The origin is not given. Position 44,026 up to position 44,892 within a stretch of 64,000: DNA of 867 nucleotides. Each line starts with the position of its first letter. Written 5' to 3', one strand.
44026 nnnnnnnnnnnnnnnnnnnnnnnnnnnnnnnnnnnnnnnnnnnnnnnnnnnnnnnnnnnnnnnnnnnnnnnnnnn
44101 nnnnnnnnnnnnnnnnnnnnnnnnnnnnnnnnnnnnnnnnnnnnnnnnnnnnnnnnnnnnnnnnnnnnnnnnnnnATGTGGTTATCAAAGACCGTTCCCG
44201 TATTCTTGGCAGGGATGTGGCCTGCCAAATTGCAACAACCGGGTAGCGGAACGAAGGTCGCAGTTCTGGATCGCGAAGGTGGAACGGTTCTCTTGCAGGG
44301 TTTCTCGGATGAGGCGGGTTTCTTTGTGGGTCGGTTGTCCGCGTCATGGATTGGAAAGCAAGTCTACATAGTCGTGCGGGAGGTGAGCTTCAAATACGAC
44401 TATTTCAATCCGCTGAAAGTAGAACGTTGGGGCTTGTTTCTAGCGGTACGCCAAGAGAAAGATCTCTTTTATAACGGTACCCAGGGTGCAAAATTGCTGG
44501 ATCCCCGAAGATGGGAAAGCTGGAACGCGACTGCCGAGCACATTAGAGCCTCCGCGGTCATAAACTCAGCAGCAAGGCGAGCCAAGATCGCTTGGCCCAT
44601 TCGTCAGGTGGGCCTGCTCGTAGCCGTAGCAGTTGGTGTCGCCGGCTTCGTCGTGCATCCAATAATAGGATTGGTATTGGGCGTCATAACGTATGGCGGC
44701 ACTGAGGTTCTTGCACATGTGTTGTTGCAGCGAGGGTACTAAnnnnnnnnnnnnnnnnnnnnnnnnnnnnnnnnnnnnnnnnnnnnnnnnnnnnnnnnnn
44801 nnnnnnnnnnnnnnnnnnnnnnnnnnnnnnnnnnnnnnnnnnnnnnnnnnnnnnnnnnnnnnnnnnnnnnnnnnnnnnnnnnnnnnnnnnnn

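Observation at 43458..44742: Two-gene integron cassette of unknown function: possible nuclease-like protein plus a two-TM protein (candidate novel defence or abortive-infection pair)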

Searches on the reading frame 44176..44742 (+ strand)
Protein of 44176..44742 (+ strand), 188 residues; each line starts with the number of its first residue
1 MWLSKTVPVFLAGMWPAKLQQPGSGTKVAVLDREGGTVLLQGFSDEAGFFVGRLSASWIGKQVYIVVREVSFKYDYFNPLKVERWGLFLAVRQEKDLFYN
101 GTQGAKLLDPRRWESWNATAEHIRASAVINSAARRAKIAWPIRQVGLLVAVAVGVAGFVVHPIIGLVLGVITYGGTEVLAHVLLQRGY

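Call 3: search_protein_families(library=pfam, proteins=[window:44176-44742:+], max_evalue=1)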
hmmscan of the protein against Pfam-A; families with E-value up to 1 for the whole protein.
window:44176-44742:+ (188 aa): 1 family
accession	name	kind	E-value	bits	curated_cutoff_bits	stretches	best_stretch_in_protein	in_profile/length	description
PF08009.16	CDP-OH_P_tran_2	-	0.29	11.5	21.5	1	146-173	5-32/37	CDP-alcohol phosphatidyltransferase 2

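Call 4: search_protein_families(library=padloc, proteins=[window:44176-44742:+], max_evalue=1)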
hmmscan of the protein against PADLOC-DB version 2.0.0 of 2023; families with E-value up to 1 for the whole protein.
window:44176-44742:+ (188 aa): 0 families

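Call 7: find_homologous_proteins(query=window:44176-44739:+, max_evalue=0.01)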
Query window:44176-44739:+ (188 aa): 24 proteins with E <= 0.01 among 1335 candidates.
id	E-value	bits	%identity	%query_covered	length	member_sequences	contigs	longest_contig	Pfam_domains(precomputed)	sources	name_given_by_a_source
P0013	1.6e-110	385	100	93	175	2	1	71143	-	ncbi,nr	ncbi:MAG TPA: hypothetical protein VMN81_05380 [Vicinamibacterales bacterium]|nr:hypothetical protei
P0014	2.3e-75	270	62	99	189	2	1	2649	-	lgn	-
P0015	7.7e-74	265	61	100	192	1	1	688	-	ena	-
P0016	1.0e-72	262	62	99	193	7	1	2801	-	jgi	jgi:hypothetical protein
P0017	1.7e-71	258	62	99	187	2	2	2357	-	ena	-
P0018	4.4e-71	256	60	100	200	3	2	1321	-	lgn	-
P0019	8.7e-71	256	59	98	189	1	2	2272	-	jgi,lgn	jgi:hypothetical protein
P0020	3.8e-70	253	58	98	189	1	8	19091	-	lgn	-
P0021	6.5e-70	253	60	98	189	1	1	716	-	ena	-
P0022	1.1e-69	252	58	97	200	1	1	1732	-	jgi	jgi:hypothetical protein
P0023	1.1e-69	252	57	99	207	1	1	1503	-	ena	-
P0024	1.4e-69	252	57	100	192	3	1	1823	-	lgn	-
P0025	2.7e-69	251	59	99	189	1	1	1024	-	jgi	-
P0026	8.2e-69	249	56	98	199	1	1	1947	-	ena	-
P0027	9.4e-68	246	56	100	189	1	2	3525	-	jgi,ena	jgi:hypothetical protein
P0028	2.6e-65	238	57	99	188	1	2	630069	-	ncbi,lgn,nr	ncbi:MAG: hypothetical protein HYU74_13065 [Dechloromonas sp.]|nr:hypothetical protein [Dechloromona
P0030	2.4e-62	228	57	97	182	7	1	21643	-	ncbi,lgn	-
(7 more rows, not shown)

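Call 9: find_encoding_contigs(protein=P0028, flank=6000, max_places=3)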
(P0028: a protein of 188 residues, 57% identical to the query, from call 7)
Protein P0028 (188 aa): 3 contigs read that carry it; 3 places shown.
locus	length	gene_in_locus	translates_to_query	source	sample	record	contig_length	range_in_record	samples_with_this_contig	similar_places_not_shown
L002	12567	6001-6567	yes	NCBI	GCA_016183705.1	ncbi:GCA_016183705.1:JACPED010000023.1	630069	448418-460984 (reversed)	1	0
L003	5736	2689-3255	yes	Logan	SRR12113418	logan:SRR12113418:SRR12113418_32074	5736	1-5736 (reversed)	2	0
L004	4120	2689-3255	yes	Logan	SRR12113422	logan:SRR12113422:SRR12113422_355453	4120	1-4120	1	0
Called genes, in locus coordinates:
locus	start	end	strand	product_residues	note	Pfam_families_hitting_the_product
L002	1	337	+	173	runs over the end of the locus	PF06821:Ser_hydrolase, PF12697:Abhydrolase_6 (faint)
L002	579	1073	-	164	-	-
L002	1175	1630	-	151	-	PF13801:Metal_resist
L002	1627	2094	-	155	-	PF13490:zf-HC2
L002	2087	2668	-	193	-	PF04542:Sigma70_r2, PF08281:Sigma70_r4_2, PF04545:Sigma70_r4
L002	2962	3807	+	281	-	PF00563:EAL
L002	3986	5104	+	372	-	PF03575:Peptidase_S51 (weak)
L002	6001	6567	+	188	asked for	-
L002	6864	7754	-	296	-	PF23678:YqhI, PF01738:DLH, PF08840:BAAT_C (faint)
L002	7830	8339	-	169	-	-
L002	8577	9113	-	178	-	PF09361:Phasin_2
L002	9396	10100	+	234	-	PF12697:Abhydrolase_6, PF00975:Thioesterase (weak), PF00561:Abhydrolase_1, PF03096:Ndr, PF12146:Hydrolase_4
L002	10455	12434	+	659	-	PF13414:TPR_11 (faint), PF13431:TPR_17 (faint), PF13371:TPR_9 (weak), PF13432:TPR_16 (weak), PF14559:TPR_19, PF20308:TPR-S, PF07719:TPR_2 (weak), PF13428:TPR_14 (weak), +1 more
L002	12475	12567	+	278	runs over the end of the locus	PF00656:Peptidase_C14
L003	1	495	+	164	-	?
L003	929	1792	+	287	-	PF03575:Peptidase_S51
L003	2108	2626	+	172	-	-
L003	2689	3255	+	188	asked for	-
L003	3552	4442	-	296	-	PF23678:YqhI, PF01738:DLH, PF08840:BAAT_C (faint)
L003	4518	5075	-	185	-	-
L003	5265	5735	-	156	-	?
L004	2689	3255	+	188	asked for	-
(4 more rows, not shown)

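Call 12: find_encoding_contigs(protein=P0030, flank=6000, max_places=3)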
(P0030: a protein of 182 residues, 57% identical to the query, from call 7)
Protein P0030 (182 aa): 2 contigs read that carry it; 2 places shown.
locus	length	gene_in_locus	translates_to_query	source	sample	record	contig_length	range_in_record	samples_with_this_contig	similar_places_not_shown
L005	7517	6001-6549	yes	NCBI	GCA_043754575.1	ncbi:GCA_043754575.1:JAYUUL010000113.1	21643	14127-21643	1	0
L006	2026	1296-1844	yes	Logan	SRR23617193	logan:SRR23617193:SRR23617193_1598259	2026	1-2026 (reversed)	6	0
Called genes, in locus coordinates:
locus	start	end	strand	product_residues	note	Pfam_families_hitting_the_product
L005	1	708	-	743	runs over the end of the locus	PF02706:Wzz (faint), PF13807:GNVR, PF01656:CbiA, PF10609:ParA, PF13614:AAA_31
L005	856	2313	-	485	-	PF13727:CoA_binding_3 (weak), PF02397:Bac_transf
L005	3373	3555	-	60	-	PF00239:Resolvase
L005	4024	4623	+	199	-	PF00589:Phage_integrase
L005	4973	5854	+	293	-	-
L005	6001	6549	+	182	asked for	-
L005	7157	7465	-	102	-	-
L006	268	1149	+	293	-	-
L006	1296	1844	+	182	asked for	-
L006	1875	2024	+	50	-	?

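Call 13: find_encoding_contigs(protein=P0020, flank=6000, max_places=4)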
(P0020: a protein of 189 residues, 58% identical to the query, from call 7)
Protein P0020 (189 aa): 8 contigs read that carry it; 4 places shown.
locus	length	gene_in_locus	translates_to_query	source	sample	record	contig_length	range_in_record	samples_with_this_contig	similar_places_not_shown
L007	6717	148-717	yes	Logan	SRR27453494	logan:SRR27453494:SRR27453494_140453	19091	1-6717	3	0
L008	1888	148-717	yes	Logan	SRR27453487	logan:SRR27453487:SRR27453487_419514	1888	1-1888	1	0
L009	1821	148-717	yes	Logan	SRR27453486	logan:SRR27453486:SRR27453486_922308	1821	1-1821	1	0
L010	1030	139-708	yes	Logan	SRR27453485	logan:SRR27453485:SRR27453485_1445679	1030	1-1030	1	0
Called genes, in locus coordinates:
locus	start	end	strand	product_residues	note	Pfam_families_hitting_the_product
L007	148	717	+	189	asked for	-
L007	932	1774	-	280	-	PF02353:CMAS, PF05175:MTS (weak), PF13489:Methyltransf_23, PF01209:Ubie_methyltran, PF13847:Methyltransf_31, PF08241:Methyltransf_11, PF08242:Methyltransf_12, PF13649:Methyltransf_25, +1 more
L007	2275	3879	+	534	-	PF00672:HAMP, PF00211:Guanylate_cyc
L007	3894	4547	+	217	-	-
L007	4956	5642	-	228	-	PF00697:PRAI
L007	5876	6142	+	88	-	PF01241:PSI_PSAK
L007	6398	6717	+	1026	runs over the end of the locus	-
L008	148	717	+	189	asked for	-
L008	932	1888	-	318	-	?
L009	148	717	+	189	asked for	-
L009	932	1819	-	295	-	?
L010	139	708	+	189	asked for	-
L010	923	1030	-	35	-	?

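Call 20: find_related_loci(query=A2, collection=metagenome_contigs, flank=4000)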
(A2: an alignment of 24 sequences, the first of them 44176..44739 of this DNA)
Query A2 (188 aa) in metagenome_contigs; peptide patterns used: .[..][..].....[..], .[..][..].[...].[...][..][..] (x = any residue, [..] = any of these).
94 stretches matched a pattern; 4 encode a relative of the query (tblastn E <= 1e-3); 4 distinct loci.
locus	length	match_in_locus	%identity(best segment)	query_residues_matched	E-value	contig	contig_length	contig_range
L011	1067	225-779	61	4-188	5e-86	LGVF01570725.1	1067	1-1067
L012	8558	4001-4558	63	3-188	8e-79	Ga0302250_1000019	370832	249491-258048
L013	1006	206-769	60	1-188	2e-80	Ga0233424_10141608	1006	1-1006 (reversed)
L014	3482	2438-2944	57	6-181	3e-67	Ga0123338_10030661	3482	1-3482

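Call 25: predict_structure(alignment_id=A2)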
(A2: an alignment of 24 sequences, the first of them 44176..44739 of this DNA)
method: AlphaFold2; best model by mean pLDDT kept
length: 188 residues; sequences in the alignment: 24
mean_pLDDT: 87.1   pTM: 0.75
mean pLDDT of the five models: 87.1, 87.0, 85.9, 85.8, 84.0
residues with pLDDT >= 90: 95; 70-90: 81; 50-70: 10; < 50: 2
segments of 3 or more residues with pLDDT < 50: none
pLDDT, mean of each block of 10 residues (from residue 1): 74 90 87 92 94 93 92 78 93 87 84 93 94 85 83 89 90 86 68
secondary structure, 60 per line:
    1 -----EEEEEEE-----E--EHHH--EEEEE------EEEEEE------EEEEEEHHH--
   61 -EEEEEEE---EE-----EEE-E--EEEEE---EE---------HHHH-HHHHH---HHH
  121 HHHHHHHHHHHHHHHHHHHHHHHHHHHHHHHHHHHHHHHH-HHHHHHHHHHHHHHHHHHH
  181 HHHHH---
elements in order: E6-12 E27-31 E38-43 E50-55 E62-68 E79-81 E86-90 H105-108 H110-114 H118-160 H162-185

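Call 29: fold_search(model_id=the predicted structure, library=pdb)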
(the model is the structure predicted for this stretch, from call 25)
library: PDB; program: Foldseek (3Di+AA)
matches with E <= 10: 561; with E <= 0.001: 0
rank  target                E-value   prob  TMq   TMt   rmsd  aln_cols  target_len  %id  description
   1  6fwv_A                5.2e-03  1.00  0.33  0.13   6.1        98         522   10  The Bacillus anthracis TIE protein (released 2018-08-08)
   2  4v4c_B                5.9e-03  1.00  0.32  0.23   4.9        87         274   14  Crystal Structure of Pyrogallol-Phloroglucinol Transhydroxylase from Pelobacter acidigallici (released 2014-07-09)
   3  6fwv_B                6.2e-03  0.99  0.31  0.13   6.6        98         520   10  The Bacillus anthracis TIE protein (released 2018-08-08)
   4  8bdw_A                6.7e-03  1.00  0.33  0.59   6.0        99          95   14  Crystal structure of CnaB2 domain from Lactobacillus plantarum (released 2023-02-22)
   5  6yoa_B                6.7e-03  0.75  0.24  0.31  11.9       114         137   11  Lig v 1 structure and the inflammatory response to the Ole e 1 protein family (released 2020-05-13)
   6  5ek8                  8.6e-03  0.63  0.26  0.09  17.6       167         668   14  Crystal structure of a 9R-lipoxygenase from Cyanothece PCC8801 at 2.7 Angstroms (released 2015-12-23)
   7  3kpt_B                1.4e-02  0.99  0.33  0.18   7.4       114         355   13  Crystal structure of BcpA, the major pilin subunit of Bacillus cereus (released 2009-11-24)
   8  10ps                  1.4e-02  0.98  0.32  0.12   7.4       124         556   13  Crystal structure of SdrD A2-A3-B1-B2 domains from Staphylococcus aureus JH1 (released 2026-02-11)
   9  6yoa_A                1.8e-02  0.77  0.27  0.34   8.2       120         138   10  Lig v 1 structure and the inflammatory response to the Ole e 1 protein family (released 2020-05-13)
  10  4jdz_B                2.4e-02  0.92  0.31  0.15   7.7       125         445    9  Structures of SdrD from Staphylococcus aureus reveal the molecular mechanism of how the cell surface receptors recogni (released 2013-06-19)
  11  5hts_E                2.4e-02  0.85  0.28  0.23   5.2       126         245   13  Crystal structure of shaft pilin spaA from Lactobacillus rhamnosus GG - D295N mutant (released 2016-07-20)
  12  5f44_C                2.4e-02  0.77  0.26  0.20   9.1       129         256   16  Crystal structure of shaft pilin spaA from Lactobacillus rhamnosus GG (released 2016-07-20)
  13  5j4m_A                2.5e-02  0.85  0.28  0.21   9.1       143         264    8  Crystal structure of shaft pilin SpaA from Lactobacillus rhamnosus GG - E269A/D295N double mutant (released 2016-07-20)
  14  5f44_A                2.5e-02  0.82  0.27  0.21   8.7       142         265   11  Crystal structure of shaft pilin spaA from Lactobacillus rhamnosus GG (released 2016-07-20)
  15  8qox_B                3.1e-02  0.99  0.36  0.16   5.3        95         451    6  Two-component assembly of SlaA and SlaB S-layer proteins of Sulfolobus acidocaldarius (released 2024-02-21)
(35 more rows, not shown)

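Call 32: find_encoding_contigs(protein=P0014, flank=3000, max_places=4)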
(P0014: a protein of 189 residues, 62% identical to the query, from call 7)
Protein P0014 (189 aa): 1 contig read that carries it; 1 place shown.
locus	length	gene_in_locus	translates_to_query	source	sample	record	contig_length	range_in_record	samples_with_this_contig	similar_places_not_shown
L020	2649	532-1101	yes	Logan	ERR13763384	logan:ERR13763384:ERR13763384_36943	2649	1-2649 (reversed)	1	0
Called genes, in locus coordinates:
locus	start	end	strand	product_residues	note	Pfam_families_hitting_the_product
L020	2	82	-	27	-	?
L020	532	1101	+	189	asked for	-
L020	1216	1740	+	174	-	-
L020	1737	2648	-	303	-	?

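Call 33: find_encoding_contigs(protein=P0016, flank=3000, max_places=4)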
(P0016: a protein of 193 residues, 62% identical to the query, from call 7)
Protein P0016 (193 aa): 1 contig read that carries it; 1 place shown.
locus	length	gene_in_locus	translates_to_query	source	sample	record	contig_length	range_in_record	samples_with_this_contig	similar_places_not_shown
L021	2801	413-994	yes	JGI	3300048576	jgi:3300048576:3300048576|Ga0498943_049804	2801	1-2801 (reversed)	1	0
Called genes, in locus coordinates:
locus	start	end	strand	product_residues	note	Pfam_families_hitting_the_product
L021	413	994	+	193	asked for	-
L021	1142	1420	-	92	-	PF03658:Ub-RnfH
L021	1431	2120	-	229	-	PF02508:Rnf-Nqr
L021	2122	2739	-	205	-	PF04205:FMN_bind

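Call 38: search_protein_families(library=pfam, proteins=[L003:2108-2626:+, L005:4973-5854:+, L020:1216-1740:+, L012:4852-5574:+, L012:5663-6238:+, L012:6346-7161:+, L012:2380-3849:-, L005:4024-4623:+], max_evalue=0.1)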
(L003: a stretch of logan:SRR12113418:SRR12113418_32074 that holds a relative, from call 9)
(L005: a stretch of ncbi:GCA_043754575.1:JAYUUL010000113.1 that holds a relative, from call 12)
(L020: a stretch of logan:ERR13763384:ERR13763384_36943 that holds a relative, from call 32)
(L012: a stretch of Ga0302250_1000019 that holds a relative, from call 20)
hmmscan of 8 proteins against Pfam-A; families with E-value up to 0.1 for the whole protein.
L003:2108-2626:+ (172 aa): 0 families

L005:4973-5854:+ (293 aa): 1 family
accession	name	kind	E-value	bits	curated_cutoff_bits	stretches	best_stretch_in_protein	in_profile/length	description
PF24883.2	NPHP3_N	-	0.021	15.5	24.8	1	65-130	87-153/164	Nephrocystin 3, N-terminal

L020:1216-1740:+ (174 aa): 1 family
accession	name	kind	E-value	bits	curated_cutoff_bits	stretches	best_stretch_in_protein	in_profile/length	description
PF02021.23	UPF0102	-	0.00064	20.5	23.6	1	49-95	5-49/80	Uncharacterised protein family UPF0102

L012:4852-5574:+ (240 aa): 1 family
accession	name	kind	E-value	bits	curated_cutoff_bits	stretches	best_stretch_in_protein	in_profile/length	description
PF14082.12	SduA_C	-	1.8e-13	51.4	27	1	45-187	2-152/159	Shedu protein SduA, C-terminal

L012:5663-6238:+ (191 aa): 1 family
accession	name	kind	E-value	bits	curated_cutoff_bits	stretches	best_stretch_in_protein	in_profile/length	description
PF20461.3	DUF6714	-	1.1e-25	91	27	1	40-189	1-160/161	Family of unknown function (DUF6714)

L012:6346-7161:+ (271 aa): 0 families

L012:2380-3849:- (489 aa): 3 families
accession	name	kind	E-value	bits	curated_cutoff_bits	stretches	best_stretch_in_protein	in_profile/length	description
PF00589.27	Phage_integrase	-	1.9e-36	125.9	27.1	1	265-463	3-168/172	Phage integrase family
PF13495.12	Phage_int_SAM_4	-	2.1e-26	92.6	27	1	167-246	4-83/85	Phage integrase, N-terminal SAM-like domain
PF02899.23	Phage_int_SAM_1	-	0.00014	22.5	22.3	1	175-239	12-77/83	Phage integrase, N-terminal SAM-like domain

L005:4024-4623:+ (199 aa): 2 families
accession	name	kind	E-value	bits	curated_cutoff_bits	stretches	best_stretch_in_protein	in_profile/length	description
PF00589.27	Phage_integrase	-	2.2e-17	63.8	27.1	1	38-184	20-166/172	Phage integrase family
PF01052.25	FliMN_C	-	0.017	15.5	23.8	1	61-82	18-39/73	Type III flagellar switch regulator (C-ring) FliN C-term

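Call 39: search_protein_families(library=padloc, proteins=[L003:2108-2626:+, L005:4973-5854:+, L020:1216-1740:+, L012:4852-5574:+, L012:5663-6238:+, L012:6346-7161:+], max_evalue=0.1)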
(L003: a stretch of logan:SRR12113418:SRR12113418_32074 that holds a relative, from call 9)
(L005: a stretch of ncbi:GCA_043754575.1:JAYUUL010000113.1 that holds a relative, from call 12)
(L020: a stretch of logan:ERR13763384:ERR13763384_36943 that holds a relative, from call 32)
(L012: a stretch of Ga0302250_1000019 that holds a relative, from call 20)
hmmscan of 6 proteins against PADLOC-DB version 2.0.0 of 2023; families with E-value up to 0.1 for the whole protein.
L003:2108-2626:+ (172 aa): 1 family
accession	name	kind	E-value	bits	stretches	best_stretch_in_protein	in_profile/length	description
PDLC03820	RTasHEPN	-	0.00027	19.1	1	99-150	75-122/148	DRT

L005:4973-5854:+ (293 aa): 1 family
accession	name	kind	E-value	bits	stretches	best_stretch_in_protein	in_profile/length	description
PDLC02275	AbiEi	-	0.0037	15.3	1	13-99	91-174/184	AbiEi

L020:1216-1740:+ (174 aa): 0 families

L012:4852-5574:+ (240 aa): 11 families
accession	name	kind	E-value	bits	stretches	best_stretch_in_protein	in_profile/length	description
PDLC00395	SduA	-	2.4e-92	306.5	1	28-239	2-211/212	DUF4263 domain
PDLC00378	SduA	-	1.1e-16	59.2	1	75-222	56-215/287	DUF4263 domain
PDLC00398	SduA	-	4.6e-11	40.6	1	83-148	83-146/289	DUF4263 domain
PDLC00386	SduA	-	5.3e-09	33.9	1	75-142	123-190/268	DUF4263 domain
PDLC00389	SduA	-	2.1e-08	32.1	1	35-184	216-355/383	DUF4263 domain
PDLC00397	SduA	-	2.1e-05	22.3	1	82-204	95-224/227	DUF4263 domain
PDLC00387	SduA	-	9.7e-05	19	1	44-139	393-480/546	DUF4263 domain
PDLC00396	SduA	-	0.0012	16.3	1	86-138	98-151/230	DUF4263 domain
PDLC00385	SduA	-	0.0037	14.7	1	102-178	205-292/319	DUF4263 domain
PDLC00403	SduA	-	0.0059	13.8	1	44-140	176-273/360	DUF4263 domain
PDLC00381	SduA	-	0.022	12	1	79-128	212-258/342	DUF4263 domain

L012:5663-6238:+ (191 aa): 0 families

L012:6346-7161:+ (271 aa): 0 families

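Call 42: find_related_loci(query=A2, collection=viral_contigs, flank=5000)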
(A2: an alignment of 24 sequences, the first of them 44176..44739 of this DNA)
Query A2 (188 aa) in viral_contigs; peptide patterns used: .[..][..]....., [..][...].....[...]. (x = any residue, [..] = any of these).
5 stretches matched a pattern, but none encodes a relative of the query by tblastn (E <= 1e-3).

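Call 44: search_dna_similar(query=window:44176-44739:+, collection=plasmids, mode=protein, max_evalue=0.001)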
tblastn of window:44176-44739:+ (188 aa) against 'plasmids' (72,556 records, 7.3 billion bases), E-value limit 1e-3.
No match.

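Call 53: find_homologous_proteins(query=A2, max_evalue=0.01)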
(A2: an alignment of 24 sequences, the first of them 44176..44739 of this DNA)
Query A2 (24 sequences) (188 aa, profile of the alignment): 40 proteins with E <= 0.01 among 8000 candidates.
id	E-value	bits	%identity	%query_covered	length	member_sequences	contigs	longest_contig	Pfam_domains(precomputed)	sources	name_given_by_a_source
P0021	3.0e-97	342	60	98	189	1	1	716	-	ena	-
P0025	7.9e-97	340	59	99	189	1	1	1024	-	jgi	-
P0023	6.4e-96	337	57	99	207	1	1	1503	-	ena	-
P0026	1.4e-95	336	56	98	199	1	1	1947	-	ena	-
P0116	1.4e-95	336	57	98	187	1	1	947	-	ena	-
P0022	2.0e-95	336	58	97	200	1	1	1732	-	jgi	jgi:hypothetical protein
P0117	2.6e-95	335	61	98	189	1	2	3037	-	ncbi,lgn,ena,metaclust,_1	metaclust:\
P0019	4.0e-95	335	59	98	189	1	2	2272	-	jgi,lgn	jgi:hypothetical protein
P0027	8.9e-95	333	56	100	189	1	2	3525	-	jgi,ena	jgi:hypothetical protein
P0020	3.1e-94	332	58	98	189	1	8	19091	-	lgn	-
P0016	1.2e-92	327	62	99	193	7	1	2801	-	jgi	jgi:hypothetical protein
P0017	1.6e-92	326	62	99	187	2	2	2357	-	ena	-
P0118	4.2e-92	325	59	99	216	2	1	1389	-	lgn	-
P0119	1.2e-91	323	57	98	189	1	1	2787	-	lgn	-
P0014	1.2e-91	323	62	99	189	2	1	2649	-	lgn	-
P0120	1.7e-88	313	59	99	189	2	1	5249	-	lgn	-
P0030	1.0e-84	301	57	97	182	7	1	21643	-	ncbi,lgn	-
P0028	1.4e-84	300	57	99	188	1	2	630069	-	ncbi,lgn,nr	ncbi:MAG: hypothetical protein HYU74_13065 [Dechloromonas sp.]|nr:hypothetical protein [Dechloromona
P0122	2.3e-78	280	55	99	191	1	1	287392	-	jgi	jgi:hypothetical protein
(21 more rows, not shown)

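Call 58: search_protein_families(library=ncbifam, proteins=[window:44176-44739:+, L003:2108-2626:+, L005:4973-5854:+], max_evalue=1)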
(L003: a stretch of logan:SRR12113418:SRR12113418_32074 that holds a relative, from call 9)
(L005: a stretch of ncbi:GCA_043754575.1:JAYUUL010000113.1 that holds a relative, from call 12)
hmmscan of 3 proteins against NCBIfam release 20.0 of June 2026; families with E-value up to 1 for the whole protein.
window:44176-44739:+ (188 aa): 2 families
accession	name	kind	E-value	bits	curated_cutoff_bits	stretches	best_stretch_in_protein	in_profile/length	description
NF033496.0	DUF2080_fam_acc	subfamily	0.032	13.8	22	1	54-67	19-32/34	DUF2080 family transposase-associated protein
NF058648.1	ECF_sub_HI1622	equivalog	0.1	12.6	100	1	21-56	37-71/180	NikL family nickel/cobalt ECF transporter subunit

L003:2108-2626:+ (172 aa): 0 families

L005:4973-5854:+ (293 aa): 2 families
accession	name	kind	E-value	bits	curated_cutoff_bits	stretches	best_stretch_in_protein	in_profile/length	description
NF009152.0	PRK12497.2-4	equivalog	0.036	14.1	111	1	126-175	53-101/114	YraN family protein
NF053862.1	DS9_1_antiphage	equivalog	0.11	11.2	420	1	66-134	119-187/486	anti-phage phosphoesterase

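Call 59: search_protein_families(library=phrogs, proteins=[window:44176-44739:+, L003:2108-2626:+, L005:4973-5854:+], max_evalue=1)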
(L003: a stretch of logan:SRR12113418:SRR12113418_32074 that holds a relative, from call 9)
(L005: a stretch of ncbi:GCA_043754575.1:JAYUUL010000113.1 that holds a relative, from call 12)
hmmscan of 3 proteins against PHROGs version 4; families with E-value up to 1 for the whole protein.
window:44176-44739:+ (188 aa): 2 families
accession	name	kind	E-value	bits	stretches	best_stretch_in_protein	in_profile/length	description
phrog_22223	-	unknown function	0.1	13.3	1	110-164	8-61/153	-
phrog_36078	-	unknown function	0.29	12.4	0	51-82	10-37/73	-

L003:2108-2626:+ (172 aa): 0 families

L005:4973-5854:+ (293 aa): 2 families
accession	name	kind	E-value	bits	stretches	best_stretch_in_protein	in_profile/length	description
phrog_11237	-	unknown function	0.026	15.7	1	55-122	25-92/139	-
phrog_13525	-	unknown function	0.16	12.9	1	87-144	95-152/169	-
